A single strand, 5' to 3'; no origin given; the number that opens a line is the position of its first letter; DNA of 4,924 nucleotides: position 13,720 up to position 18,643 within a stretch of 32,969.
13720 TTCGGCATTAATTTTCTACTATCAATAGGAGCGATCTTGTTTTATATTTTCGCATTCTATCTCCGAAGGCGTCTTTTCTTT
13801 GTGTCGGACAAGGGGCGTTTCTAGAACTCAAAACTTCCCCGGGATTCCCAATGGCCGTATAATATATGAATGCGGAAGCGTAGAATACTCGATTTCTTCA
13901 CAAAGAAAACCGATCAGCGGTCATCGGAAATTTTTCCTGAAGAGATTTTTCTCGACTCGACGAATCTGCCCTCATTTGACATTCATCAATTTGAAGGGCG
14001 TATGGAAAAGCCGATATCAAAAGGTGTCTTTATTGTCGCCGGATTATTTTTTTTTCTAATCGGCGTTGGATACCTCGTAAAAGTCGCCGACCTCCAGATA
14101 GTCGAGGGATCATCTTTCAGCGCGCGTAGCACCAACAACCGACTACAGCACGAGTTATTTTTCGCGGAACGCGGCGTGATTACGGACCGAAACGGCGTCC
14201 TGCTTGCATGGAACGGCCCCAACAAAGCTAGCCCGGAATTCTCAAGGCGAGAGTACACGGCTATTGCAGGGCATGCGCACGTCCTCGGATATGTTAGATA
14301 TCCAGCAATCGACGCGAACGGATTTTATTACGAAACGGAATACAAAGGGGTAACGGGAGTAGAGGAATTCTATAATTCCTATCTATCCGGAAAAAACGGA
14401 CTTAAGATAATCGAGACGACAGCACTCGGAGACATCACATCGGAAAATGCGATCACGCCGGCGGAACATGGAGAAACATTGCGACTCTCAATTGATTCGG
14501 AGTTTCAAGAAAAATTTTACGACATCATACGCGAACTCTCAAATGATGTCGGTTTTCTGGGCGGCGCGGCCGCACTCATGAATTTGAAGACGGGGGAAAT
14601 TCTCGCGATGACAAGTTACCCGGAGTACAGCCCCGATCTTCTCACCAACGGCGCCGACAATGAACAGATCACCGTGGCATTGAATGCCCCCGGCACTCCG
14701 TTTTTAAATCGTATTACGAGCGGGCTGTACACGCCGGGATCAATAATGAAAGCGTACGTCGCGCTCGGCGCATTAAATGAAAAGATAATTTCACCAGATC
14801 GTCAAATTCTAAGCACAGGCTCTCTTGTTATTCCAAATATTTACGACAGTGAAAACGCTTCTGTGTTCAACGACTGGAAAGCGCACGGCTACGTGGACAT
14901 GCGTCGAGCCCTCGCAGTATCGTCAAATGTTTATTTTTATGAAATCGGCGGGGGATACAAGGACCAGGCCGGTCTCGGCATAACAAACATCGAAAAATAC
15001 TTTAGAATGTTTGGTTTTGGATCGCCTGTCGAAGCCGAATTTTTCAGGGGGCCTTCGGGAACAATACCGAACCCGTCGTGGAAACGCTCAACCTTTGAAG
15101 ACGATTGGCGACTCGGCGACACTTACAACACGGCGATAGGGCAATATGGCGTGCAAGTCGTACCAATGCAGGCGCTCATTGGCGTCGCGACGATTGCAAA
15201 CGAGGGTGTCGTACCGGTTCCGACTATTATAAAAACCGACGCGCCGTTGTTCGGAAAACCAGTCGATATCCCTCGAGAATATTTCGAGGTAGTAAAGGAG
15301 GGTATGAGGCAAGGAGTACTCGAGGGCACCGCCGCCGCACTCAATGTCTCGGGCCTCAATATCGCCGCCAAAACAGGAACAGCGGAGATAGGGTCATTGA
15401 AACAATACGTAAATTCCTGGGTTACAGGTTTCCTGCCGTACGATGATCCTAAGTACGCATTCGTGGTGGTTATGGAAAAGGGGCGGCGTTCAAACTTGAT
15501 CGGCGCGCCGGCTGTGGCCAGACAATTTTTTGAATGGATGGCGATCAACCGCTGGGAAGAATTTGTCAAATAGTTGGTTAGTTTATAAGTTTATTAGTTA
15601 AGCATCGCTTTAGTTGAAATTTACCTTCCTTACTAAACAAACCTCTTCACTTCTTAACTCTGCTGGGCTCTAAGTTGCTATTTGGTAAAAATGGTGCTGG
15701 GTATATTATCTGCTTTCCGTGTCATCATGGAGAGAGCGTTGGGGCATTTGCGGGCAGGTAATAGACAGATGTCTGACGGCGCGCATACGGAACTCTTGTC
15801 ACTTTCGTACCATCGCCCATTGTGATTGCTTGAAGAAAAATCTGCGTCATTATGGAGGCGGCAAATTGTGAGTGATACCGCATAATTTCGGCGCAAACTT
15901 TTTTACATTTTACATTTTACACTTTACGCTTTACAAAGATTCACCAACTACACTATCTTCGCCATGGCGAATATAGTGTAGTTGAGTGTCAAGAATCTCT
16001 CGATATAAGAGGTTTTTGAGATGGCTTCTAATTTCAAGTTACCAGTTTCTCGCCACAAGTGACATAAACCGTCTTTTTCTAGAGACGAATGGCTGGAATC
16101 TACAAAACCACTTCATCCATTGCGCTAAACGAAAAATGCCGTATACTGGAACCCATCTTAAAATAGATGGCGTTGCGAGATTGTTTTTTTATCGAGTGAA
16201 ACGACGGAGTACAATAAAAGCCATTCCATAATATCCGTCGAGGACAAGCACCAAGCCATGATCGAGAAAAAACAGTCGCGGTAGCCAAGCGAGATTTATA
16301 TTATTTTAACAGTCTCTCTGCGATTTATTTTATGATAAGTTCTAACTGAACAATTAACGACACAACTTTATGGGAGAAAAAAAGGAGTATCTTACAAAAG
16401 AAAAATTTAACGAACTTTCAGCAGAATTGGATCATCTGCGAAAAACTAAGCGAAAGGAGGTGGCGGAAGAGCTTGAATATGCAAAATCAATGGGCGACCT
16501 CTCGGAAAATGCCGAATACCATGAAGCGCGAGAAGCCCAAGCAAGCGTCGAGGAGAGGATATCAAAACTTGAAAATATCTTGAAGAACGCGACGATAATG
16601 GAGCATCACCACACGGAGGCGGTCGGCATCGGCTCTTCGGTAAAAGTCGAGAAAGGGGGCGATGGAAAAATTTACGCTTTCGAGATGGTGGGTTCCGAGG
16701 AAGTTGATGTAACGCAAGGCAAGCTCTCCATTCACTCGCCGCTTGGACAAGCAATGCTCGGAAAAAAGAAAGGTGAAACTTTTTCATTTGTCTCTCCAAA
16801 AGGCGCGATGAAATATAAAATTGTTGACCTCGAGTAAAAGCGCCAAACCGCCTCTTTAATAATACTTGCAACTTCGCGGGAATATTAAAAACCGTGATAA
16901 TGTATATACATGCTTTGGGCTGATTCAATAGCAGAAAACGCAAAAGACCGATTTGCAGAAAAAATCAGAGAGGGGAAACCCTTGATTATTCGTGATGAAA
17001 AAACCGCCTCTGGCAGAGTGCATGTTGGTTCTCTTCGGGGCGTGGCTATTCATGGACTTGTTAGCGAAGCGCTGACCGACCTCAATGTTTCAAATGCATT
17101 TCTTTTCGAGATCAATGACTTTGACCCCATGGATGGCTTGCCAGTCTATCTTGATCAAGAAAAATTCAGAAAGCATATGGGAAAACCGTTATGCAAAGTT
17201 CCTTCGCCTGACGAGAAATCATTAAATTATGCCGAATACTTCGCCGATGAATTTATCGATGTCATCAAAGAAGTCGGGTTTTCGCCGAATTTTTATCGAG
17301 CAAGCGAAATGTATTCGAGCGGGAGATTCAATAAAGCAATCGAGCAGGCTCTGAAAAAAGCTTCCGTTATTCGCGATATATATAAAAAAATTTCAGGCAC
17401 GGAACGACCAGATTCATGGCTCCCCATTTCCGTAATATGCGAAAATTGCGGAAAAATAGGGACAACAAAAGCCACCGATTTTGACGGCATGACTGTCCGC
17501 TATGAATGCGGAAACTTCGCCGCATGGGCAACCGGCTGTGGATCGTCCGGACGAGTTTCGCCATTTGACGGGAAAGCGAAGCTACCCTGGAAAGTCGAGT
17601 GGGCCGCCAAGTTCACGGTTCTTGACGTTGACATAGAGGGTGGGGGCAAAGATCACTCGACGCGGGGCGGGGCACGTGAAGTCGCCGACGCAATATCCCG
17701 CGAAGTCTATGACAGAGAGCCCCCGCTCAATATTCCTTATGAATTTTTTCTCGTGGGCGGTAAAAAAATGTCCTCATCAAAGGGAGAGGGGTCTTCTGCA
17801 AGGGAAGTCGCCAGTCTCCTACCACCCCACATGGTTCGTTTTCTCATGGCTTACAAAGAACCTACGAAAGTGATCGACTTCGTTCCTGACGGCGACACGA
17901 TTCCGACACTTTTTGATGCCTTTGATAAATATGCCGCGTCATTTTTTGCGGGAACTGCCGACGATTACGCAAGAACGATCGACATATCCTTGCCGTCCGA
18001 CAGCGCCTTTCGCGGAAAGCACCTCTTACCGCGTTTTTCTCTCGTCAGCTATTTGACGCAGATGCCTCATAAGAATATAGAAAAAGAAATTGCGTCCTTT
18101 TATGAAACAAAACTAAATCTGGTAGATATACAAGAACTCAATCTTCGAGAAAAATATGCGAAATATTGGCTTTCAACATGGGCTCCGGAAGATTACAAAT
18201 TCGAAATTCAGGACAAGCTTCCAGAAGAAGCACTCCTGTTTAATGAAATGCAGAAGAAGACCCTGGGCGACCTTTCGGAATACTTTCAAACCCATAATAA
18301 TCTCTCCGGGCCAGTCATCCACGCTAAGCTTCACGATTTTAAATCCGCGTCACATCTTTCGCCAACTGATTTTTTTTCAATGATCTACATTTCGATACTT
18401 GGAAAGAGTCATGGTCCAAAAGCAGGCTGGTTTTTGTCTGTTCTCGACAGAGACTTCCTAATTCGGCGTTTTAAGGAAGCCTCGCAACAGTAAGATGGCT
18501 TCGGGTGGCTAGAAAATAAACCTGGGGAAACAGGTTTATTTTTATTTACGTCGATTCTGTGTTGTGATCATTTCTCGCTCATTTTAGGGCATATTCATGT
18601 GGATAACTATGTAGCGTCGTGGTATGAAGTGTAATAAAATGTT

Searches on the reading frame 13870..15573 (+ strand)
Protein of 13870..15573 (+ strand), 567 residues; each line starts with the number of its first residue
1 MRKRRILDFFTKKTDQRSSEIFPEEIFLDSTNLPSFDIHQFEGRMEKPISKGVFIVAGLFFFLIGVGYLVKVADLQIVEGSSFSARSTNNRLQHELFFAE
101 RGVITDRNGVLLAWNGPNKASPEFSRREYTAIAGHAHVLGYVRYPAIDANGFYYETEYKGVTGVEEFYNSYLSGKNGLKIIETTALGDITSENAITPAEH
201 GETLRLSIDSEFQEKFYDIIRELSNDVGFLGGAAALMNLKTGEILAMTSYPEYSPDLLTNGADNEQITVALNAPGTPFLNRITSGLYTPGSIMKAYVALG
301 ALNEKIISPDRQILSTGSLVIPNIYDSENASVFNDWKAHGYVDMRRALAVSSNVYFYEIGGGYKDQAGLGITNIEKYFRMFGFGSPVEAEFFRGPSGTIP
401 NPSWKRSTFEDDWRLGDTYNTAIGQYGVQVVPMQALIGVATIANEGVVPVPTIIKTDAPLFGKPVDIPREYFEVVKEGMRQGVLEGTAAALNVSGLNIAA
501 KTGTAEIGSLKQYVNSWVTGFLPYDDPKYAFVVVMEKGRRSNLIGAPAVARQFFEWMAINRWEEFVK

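Call 83: search_protein_families(library=pfam, proteins=[window:13870-15573:+], max_evalue=0.0001)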
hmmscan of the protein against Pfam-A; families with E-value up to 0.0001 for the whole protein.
window:13870-15573:+ (567 aa): 2 families
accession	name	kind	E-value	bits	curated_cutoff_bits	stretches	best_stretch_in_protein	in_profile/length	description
PF00905.27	Transpeptidase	-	6.1e-48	164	22.1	1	232-552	1-296/299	Penicillin binding protein transpeptidase domain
PF03717.20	PBP_dimer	-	5.6e-12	46.9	24.4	1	125-192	106-178/180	Penicillin-binding Protein dimerisation domain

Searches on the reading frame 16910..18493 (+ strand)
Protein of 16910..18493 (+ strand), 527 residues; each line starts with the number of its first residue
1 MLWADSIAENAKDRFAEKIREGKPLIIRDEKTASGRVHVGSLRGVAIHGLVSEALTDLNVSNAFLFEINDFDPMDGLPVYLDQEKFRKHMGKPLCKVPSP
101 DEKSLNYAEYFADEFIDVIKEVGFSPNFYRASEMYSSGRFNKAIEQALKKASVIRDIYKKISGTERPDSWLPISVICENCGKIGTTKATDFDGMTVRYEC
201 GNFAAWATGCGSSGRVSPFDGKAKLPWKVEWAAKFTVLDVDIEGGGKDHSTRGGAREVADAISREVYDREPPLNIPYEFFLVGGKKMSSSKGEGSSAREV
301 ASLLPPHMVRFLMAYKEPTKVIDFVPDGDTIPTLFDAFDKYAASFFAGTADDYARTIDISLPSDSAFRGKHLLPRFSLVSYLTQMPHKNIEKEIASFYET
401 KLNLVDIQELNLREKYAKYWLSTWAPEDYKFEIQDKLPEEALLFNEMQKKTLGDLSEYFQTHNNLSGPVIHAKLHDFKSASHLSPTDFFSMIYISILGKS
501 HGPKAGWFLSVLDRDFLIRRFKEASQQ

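Call 83: search_protein_families(library=pfam, proteins=[window:16910-18493:+], max_evalue=0.0001)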
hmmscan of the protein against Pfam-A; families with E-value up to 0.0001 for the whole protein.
window:16910-18493:+ (527 aa): 2 families
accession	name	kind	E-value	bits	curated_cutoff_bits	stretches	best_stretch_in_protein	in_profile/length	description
PF01921.24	tRNA-synt_1f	-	5.1e-87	292.6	27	1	2-350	2-344/360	tRNA synthetases class I (K)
PF19269.4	Anticodon_2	-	6.9e-05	23.7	23.6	0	443-524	59-140/141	Anticodon binding domain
